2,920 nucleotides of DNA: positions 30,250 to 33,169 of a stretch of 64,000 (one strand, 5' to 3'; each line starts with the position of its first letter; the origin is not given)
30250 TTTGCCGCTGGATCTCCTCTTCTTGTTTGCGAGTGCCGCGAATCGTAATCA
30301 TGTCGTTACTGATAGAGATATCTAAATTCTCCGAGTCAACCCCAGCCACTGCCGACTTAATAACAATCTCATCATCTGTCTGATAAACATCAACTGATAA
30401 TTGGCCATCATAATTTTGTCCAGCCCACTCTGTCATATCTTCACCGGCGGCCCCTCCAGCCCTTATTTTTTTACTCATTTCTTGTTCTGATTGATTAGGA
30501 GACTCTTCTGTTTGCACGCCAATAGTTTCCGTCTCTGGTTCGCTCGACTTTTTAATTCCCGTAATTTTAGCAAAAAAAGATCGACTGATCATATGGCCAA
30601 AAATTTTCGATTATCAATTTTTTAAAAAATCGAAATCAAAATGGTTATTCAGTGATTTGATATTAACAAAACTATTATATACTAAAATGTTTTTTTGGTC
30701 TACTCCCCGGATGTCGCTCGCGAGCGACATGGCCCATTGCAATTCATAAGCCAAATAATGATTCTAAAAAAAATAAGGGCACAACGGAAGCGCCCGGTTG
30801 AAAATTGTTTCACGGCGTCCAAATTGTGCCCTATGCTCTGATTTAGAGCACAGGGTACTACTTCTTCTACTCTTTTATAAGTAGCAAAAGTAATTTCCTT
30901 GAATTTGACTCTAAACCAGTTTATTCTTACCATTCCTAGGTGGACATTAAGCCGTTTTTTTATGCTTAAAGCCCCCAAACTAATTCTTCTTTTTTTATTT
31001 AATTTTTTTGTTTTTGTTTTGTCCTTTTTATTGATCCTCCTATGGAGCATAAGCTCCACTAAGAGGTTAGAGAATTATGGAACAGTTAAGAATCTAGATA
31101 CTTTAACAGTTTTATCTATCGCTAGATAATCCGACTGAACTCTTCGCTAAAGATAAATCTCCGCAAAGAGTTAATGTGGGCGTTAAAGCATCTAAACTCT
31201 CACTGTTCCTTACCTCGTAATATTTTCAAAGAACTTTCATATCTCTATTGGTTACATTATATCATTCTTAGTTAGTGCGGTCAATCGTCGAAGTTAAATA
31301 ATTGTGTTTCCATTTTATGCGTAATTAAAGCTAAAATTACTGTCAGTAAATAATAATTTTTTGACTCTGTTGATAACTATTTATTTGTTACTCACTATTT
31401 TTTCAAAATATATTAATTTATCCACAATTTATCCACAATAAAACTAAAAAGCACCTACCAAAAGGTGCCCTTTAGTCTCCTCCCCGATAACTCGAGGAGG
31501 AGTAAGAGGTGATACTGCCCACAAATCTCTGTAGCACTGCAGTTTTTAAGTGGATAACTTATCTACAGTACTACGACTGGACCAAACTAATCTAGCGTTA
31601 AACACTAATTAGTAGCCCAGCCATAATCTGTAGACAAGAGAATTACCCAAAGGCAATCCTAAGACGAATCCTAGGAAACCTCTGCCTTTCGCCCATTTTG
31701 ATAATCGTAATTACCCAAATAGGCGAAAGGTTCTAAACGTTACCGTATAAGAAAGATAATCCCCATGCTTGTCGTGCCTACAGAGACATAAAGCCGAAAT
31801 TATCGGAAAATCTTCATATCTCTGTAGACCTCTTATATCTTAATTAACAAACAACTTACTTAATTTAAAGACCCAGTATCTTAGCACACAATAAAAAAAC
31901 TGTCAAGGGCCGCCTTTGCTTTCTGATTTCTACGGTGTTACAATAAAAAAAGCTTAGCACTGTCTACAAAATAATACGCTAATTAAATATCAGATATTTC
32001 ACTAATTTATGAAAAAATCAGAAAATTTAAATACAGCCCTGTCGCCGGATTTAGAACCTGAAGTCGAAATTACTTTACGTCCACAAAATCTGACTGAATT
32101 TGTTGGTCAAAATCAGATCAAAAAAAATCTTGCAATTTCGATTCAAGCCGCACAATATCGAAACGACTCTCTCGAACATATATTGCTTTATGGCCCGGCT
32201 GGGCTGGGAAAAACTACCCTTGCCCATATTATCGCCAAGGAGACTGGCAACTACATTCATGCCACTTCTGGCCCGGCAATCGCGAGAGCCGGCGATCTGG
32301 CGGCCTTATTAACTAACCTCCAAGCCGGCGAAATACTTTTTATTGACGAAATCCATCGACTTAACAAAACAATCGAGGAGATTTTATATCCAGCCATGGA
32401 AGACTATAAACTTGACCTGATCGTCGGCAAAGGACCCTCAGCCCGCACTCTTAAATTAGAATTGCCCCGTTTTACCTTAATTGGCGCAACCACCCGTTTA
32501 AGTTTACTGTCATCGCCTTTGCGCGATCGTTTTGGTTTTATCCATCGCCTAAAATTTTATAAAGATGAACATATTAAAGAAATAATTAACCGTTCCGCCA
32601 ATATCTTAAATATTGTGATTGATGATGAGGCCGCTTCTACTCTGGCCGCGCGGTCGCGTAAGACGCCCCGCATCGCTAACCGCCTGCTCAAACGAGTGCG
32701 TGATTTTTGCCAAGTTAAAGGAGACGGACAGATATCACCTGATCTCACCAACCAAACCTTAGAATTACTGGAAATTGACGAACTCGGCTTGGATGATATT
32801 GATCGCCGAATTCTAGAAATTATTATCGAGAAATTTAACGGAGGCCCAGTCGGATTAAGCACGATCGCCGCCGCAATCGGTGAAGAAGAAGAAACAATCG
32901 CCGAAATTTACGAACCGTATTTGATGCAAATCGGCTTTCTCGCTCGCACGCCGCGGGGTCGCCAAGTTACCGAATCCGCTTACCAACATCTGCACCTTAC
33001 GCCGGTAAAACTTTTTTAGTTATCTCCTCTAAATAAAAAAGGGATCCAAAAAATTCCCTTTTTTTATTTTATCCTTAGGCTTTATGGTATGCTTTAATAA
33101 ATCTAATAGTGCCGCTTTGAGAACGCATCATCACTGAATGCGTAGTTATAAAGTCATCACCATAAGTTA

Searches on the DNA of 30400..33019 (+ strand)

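Call 8: search_rna_families(source=window, start=30400, end=32200, threshold=evalue, max_evalue=10, show_alignments=3)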
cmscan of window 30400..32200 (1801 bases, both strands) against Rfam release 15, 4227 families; matches with E-value up to 10: 8.
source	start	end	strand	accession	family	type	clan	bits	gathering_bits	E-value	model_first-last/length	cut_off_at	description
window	30919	30947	-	RF01370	CRISPR-DR57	Gene; CRISPR;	-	17.6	39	1.5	1-37/37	no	CRISPR RNA direct repeat element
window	32081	32142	+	RF03051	RAGATH-26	Gene; sRNA;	-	17.5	86.3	4.3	1-76/76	no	RAGATH-26 RNA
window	31365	31427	-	RF04072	mir-7386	Gene; miRNA;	-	17.1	44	6.3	1-59/59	no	mir-7386 microRNA precursor family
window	31381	31493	-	RF01578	RUF1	Gene; sRNA;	-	16.4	70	3.9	1-264/264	no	Plasmodium RNA of unkown function RUF1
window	30974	31095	-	RF01578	RUF1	Gene; sRNA;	-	15.9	70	5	1-264/264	no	Plasmodium RNA of unkown function RUF1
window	30457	30484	-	RF01100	PK-BYV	Cis-reg;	-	14.7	50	7.8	1-40/40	no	3'-terminal pseudoknot in BYV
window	32082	32181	-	RF02189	ST7-OT4_3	Gene; lncRNA;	-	12.8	50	4.1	199-302/302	no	ST7 overlapping transcript 4 conserved region 3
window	30968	31017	-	RF01675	CrcZ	Gene; sRNA;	-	11.3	95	2.9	1-398/398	no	Pseudomonas sRNA CrcZ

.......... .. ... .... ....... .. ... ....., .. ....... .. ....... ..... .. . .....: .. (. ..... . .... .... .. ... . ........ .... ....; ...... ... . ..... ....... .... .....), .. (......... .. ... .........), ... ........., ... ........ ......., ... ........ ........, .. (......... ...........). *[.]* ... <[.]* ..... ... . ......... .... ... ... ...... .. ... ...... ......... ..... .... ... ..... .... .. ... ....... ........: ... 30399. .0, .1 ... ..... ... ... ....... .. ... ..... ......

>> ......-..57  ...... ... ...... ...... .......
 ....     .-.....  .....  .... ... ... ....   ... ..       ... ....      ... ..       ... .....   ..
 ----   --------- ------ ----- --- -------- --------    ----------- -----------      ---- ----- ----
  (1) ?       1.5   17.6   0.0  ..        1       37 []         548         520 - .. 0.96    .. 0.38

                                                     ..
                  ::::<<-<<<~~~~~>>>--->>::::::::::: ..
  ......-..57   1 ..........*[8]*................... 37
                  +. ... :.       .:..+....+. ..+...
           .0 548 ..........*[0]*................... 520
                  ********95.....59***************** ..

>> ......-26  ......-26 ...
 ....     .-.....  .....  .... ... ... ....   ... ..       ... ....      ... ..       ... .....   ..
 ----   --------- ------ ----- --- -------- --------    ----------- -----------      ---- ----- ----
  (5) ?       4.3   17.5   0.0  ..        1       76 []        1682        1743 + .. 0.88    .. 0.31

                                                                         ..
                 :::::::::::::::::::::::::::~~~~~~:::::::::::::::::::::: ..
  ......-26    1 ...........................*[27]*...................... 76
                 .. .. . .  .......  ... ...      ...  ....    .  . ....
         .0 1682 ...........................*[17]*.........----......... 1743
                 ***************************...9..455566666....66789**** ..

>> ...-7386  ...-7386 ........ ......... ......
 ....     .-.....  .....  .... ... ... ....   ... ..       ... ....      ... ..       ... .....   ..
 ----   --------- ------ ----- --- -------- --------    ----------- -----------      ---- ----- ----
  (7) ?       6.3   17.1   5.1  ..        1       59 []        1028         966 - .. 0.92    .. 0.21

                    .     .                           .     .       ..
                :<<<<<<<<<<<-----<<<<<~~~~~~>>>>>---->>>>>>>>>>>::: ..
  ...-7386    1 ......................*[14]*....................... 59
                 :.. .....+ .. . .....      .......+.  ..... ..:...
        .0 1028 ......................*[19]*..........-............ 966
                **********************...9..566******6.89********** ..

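Call 38: search_rna_families(sources=[L086, L087, L088, L092, L094], threshold=evalue, max_evalue=10)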
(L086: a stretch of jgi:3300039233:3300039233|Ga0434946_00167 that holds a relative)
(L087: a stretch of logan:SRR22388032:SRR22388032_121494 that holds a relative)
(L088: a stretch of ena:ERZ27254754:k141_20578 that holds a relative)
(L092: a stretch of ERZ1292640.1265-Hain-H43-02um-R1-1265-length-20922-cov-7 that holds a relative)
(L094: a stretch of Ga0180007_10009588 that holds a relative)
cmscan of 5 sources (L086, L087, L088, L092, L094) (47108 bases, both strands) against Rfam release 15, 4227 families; matches with E-value up to 10: 9.
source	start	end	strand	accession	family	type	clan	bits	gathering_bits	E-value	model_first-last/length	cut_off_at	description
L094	5303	5368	-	RF03494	mir-4680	Gene; miRNA;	-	30.1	78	0.13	1-69/69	no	mir-4680 microRNA precursor family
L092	5925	5990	-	RF03494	mir-4680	Gene; miRNA;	-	27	78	0.82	1-69/69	no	mir-4680 microRNA precursor family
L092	2765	2839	+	RF00238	ctRNA_pND324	Gene; antisense;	-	26.7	45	7.9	1-86/86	no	ctRNA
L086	2762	2828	+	RF00697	mir-186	Gene; miRNA;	-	23.1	70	4.8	1-82/82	no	mir-186 microRNA precursor family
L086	5595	5627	-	RF03656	mir-2432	Gene; miRNA;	-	22.6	100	3.8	17-49/68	no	mir-2432 microRNA precursor family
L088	2242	2438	-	RF03077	RT-2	Gene; sRNA;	-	22.4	40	0.3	1-222/222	no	RT-2 RNA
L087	120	177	+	RF03318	mir-2208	Gene; miRNA;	-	21.6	70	5.4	1-61/61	no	mir-2208 microRNA precursor family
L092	8098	8178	-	RF02956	DUF2693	Gene; sRNA;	-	20.9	81.3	6.9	1-165/165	no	DUF2693 RNA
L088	2468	2545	+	RF00470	Toga_5_CRE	Cis-reg;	-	15.8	120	3.3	53-128/268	no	Togavirus 5' plus strand cis-regulatory element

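Call 67: search_dna_similar(query=window:30593-32008:+, collection=plasmids, mode=distant, max_evalue=0.01, max_rows=10)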
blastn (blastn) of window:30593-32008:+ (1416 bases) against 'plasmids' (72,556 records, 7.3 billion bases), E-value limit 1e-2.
No match.

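Call 68: search_dna_similar(query=window:30593-32008:+, collection=phages, mode=distant, max_evalue=0.01, max_rows=10)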
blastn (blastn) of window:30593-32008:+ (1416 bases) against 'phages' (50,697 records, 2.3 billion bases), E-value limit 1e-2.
No match.

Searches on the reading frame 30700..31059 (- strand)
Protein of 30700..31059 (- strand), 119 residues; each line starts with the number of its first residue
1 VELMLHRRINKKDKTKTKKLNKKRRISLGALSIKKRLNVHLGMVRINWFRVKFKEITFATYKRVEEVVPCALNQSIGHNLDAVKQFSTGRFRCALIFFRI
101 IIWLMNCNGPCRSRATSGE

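Call 9: search_protein_families(library=pfam, proteins=[window:30700-31059:-])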
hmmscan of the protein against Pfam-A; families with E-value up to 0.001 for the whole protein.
window:30700-31059:- (119 aa): 0 families
